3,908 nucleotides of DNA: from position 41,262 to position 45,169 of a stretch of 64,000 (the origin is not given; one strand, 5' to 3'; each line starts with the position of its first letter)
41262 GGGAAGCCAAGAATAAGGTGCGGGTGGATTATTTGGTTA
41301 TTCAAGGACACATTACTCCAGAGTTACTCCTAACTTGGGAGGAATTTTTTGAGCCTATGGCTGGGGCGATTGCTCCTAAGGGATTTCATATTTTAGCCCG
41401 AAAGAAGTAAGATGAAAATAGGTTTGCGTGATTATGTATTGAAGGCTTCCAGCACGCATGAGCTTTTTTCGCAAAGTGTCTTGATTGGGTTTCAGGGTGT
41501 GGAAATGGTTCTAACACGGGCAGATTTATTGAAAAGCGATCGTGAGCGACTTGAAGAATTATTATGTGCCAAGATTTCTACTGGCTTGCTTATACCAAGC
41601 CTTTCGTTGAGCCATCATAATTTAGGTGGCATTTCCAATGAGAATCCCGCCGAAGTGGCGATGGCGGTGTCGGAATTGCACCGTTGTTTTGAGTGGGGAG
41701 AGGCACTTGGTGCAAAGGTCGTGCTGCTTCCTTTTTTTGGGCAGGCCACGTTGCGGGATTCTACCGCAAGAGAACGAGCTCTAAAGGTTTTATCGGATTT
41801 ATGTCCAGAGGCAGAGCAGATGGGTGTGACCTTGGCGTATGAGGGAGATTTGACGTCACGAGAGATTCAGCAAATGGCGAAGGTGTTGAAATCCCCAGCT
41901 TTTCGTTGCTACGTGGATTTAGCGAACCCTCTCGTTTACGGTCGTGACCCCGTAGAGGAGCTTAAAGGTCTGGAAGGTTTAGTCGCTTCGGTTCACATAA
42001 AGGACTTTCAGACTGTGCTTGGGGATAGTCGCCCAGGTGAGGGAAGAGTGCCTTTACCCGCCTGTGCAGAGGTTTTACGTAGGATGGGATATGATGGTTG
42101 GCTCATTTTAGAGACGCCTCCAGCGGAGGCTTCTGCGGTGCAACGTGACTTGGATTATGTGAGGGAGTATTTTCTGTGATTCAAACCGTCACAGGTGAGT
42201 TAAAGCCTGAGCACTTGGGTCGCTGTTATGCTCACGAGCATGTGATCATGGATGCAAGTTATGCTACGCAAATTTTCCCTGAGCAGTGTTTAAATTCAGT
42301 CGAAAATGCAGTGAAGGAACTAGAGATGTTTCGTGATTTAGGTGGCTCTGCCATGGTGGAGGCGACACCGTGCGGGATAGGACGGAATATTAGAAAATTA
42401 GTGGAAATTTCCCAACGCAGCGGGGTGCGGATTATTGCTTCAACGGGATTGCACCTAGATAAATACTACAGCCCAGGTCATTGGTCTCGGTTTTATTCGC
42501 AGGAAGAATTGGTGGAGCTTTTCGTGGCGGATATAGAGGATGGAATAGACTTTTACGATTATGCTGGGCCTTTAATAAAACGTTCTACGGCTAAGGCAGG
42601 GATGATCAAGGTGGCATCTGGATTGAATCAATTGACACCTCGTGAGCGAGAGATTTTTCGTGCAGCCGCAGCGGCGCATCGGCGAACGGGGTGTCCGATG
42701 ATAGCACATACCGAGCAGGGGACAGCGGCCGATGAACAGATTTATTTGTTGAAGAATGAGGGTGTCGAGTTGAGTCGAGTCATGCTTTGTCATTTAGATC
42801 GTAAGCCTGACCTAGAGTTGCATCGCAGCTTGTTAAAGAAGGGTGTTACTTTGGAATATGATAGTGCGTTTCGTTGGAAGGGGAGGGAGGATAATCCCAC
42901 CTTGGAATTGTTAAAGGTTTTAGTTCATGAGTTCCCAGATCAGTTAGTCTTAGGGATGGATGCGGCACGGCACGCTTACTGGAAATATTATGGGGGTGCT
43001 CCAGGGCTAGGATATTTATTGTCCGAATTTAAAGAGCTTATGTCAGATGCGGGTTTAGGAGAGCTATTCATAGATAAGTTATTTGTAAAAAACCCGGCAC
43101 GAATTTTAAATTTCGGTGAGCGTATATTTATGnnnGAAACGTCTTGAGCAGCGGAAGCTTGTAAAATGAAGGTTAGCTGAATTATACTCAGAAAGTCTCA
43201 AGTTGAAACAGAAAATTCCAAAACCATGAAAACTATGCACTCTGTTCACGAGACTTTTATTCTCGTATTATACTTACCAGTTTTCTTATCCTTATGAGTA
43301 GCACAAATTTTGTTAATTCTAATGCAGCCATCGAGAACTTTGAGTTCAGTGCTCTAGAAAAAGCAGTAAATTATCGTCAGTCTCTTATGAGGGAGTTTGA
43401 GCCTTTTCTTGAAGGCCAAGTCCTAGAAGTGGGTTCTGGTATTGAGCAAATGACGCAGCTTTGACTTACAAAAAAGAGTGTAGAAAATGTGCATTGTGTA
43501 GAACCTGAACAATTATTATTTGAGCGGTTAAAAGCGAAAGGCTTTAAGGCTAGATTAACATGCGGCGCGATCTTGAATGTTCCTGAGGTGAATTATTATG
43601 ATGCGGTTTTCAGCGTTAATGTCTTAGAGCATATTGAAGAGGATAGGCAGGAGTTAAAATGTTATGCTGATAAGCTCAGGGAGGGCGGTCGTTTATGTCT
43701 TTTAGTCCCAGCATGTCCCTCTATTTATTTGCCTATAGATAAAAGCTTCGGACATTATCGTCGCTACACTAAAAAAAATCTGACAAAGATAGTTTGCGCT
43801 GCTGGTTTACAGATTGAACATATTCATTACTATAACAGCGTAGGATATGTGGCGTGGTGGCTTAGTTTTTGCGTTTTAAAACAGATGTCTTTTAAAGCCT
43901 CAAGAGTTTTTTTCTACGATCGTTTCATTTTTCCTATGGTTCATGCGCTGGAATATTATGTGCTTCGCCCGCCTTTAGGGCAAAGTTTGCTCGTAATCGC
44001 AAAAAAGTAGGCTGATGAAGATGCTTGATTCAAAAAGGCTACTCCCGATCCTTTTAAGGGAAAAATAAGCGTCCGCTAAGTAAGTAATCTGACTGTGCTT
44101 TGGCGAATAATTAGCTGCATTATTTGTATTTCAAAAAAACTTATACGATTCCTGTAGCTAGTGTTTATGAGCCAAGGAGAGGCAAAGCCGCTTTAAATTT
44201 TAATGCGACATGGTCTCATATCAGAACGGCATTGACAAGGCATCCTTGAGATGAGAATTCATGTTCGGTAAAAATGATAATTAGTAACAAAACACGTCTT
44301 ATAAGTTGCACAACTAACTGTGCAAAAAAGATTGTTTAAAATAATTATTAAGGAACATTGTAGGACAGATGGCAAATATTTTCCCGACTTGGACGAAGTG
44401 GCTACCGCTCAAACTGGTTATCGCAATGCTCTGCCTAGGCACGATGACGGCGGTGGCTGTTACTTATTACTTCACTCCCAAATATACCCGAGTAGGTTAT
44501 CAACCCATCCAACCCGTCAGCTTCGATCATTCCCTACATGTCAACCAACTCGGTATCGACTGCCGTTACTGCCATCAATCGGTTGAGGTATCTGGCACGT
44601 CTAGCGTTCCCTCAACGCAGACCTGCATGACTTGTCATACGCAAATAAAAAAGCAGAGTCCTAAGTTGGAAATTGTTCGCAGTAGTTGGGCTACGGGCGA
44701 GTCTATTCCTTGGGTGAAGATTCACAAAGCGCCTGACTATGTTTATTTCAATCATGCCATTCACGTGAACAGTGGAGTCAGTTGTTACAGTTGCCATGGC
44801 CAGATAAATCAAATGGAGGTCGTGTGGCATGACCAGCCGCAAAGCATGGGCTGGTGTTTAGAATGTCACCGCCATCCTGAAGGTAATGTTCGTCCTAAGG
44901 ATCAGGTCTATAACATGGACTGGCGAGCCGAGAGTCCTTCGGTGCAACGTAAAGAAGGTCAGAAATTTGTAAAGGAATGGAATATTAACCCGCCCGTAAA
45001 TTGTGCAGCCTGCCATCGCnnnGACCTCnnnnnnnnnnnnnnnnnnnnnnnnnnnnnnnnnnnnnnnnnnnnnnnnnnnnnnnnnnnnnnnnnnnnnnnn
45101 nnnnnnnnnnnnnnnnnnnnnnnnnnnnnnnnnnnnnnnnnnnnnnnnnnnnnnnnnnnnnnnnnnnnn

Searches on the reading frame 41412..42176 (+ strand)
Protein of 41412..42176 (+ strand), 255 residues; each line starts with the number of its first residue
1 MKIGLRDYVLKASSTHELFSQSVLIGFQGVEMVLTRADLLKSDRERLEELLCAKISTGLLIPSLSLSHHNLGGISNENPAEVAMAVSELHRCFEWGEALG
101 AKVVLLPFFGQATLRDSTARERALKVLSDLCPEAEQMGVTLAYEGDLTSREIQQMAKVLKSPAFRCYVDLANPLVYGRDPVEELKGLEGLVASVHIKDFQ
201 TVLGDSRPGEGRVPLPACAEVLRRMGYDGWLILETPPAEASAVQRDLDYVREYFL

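Call 43: search_protein_families(library=pfam, proteins=[window:41412-42176:+], max_evalue=0.001)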
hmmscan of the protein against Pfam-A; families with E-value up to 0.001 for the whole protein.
window:41412-42176:+ (255 aa): 1 family
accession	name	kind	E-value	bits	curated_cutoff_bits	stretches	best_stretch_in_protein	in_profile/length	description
PF01261.30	AP_endonuc_2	-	1.2e-29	104.2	31.1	1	25-252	7-248/249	Xylose isomerase-like TIM barrel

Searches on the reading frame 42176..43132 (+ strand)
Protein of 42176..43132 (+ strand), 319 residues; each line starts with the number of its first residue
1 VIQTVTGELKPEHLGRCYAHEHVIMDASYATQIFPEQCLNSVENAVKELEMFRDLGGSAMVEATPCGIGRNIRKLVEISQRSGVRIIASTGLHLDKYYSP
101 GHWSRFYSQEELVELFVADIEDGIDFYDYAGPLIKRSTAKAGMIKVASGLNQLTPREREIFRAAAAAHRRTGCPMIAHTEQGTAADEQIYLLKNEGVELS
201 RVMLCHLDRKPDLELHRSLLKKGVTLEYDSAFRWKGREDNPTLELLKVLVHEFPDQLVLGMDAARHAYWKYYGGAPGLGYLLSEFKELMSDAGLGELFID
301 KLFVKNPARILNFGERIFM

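Call 43: search_protein_families(library=pfam, proteins=[window:42176-43132:+], max_evalue=0.001)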
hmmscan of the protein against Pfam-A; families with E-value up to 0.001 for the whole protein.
window:42176-43132:+ (319 aa): 1 family
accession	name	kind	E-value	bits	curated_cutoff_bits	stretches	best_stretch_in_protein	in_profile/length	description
PF02126.24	PTE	-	6.7e-51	173.9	22.4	1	10-311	2-297/298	Phosphotriesterase family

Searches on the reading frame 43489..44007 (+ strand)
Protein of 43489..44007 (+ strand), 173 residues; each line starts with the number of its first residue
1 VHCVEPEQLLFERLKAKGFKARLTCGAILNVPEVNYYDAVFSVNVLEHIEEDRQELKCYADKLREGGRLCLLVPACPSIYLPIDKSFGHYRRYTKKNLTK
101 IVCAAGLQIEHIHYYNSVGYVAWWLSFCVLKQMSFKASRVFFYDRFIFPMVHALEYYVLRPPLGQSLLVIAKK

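Call 43: search_protein_families(library=pfam, proteins=[window:43489-44007:+], max_evalue=0.001)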
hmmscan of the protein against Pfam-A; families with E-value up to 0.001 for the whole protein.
window:43489-44007:+ (173 aa): 3 families
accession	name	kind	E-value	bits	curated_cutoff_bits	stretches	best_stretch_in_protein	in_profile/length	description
PF08241.18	Methyltransf_11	-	0.00013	22.9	21.2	1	11-70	31-94/95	Methyltransferase domain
PF13489.12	Methyltransf_23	-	0.00014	22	27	1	36-111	81-163/164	Methyltransferase domain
PF08242.18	Methyltransf_12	-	0.00061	20.9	30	1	20-69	50-98/98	Methyltransferase domain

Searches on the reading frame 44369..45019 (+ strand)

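Call 43: search_protein_families(library=pfam, proteins=[window:44369-45019:+], max_evalue=0.001)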
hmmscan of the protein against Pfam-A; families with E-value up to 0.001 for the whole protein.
window:44369-45019:+ (217 aa): 4 families
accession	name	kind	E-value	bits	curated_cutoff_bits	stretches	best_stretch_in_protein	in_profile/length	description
PF14522.11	Cytochrome_C7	-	9.3e-14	51.5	24.8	2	125-217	1-67/67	Cytochrome c7 and related cytochrome c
PF02085.21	Cytochrom_CIII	-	6.9e-11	42.8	22.9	1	46-99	17-62/101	Class III cytochrome C family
PF14537.11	Cytochrom_c3_2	-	5.6e-10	40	25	2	60-99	4-42/79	Cytochrome c3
PF22113.1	Mtrc-MtrF_II-IV_dom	-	1.9e-07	31.2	30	1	64-216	8-127/176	Outer membrane cytochrome MtrC/MtrF-like, domains II/IV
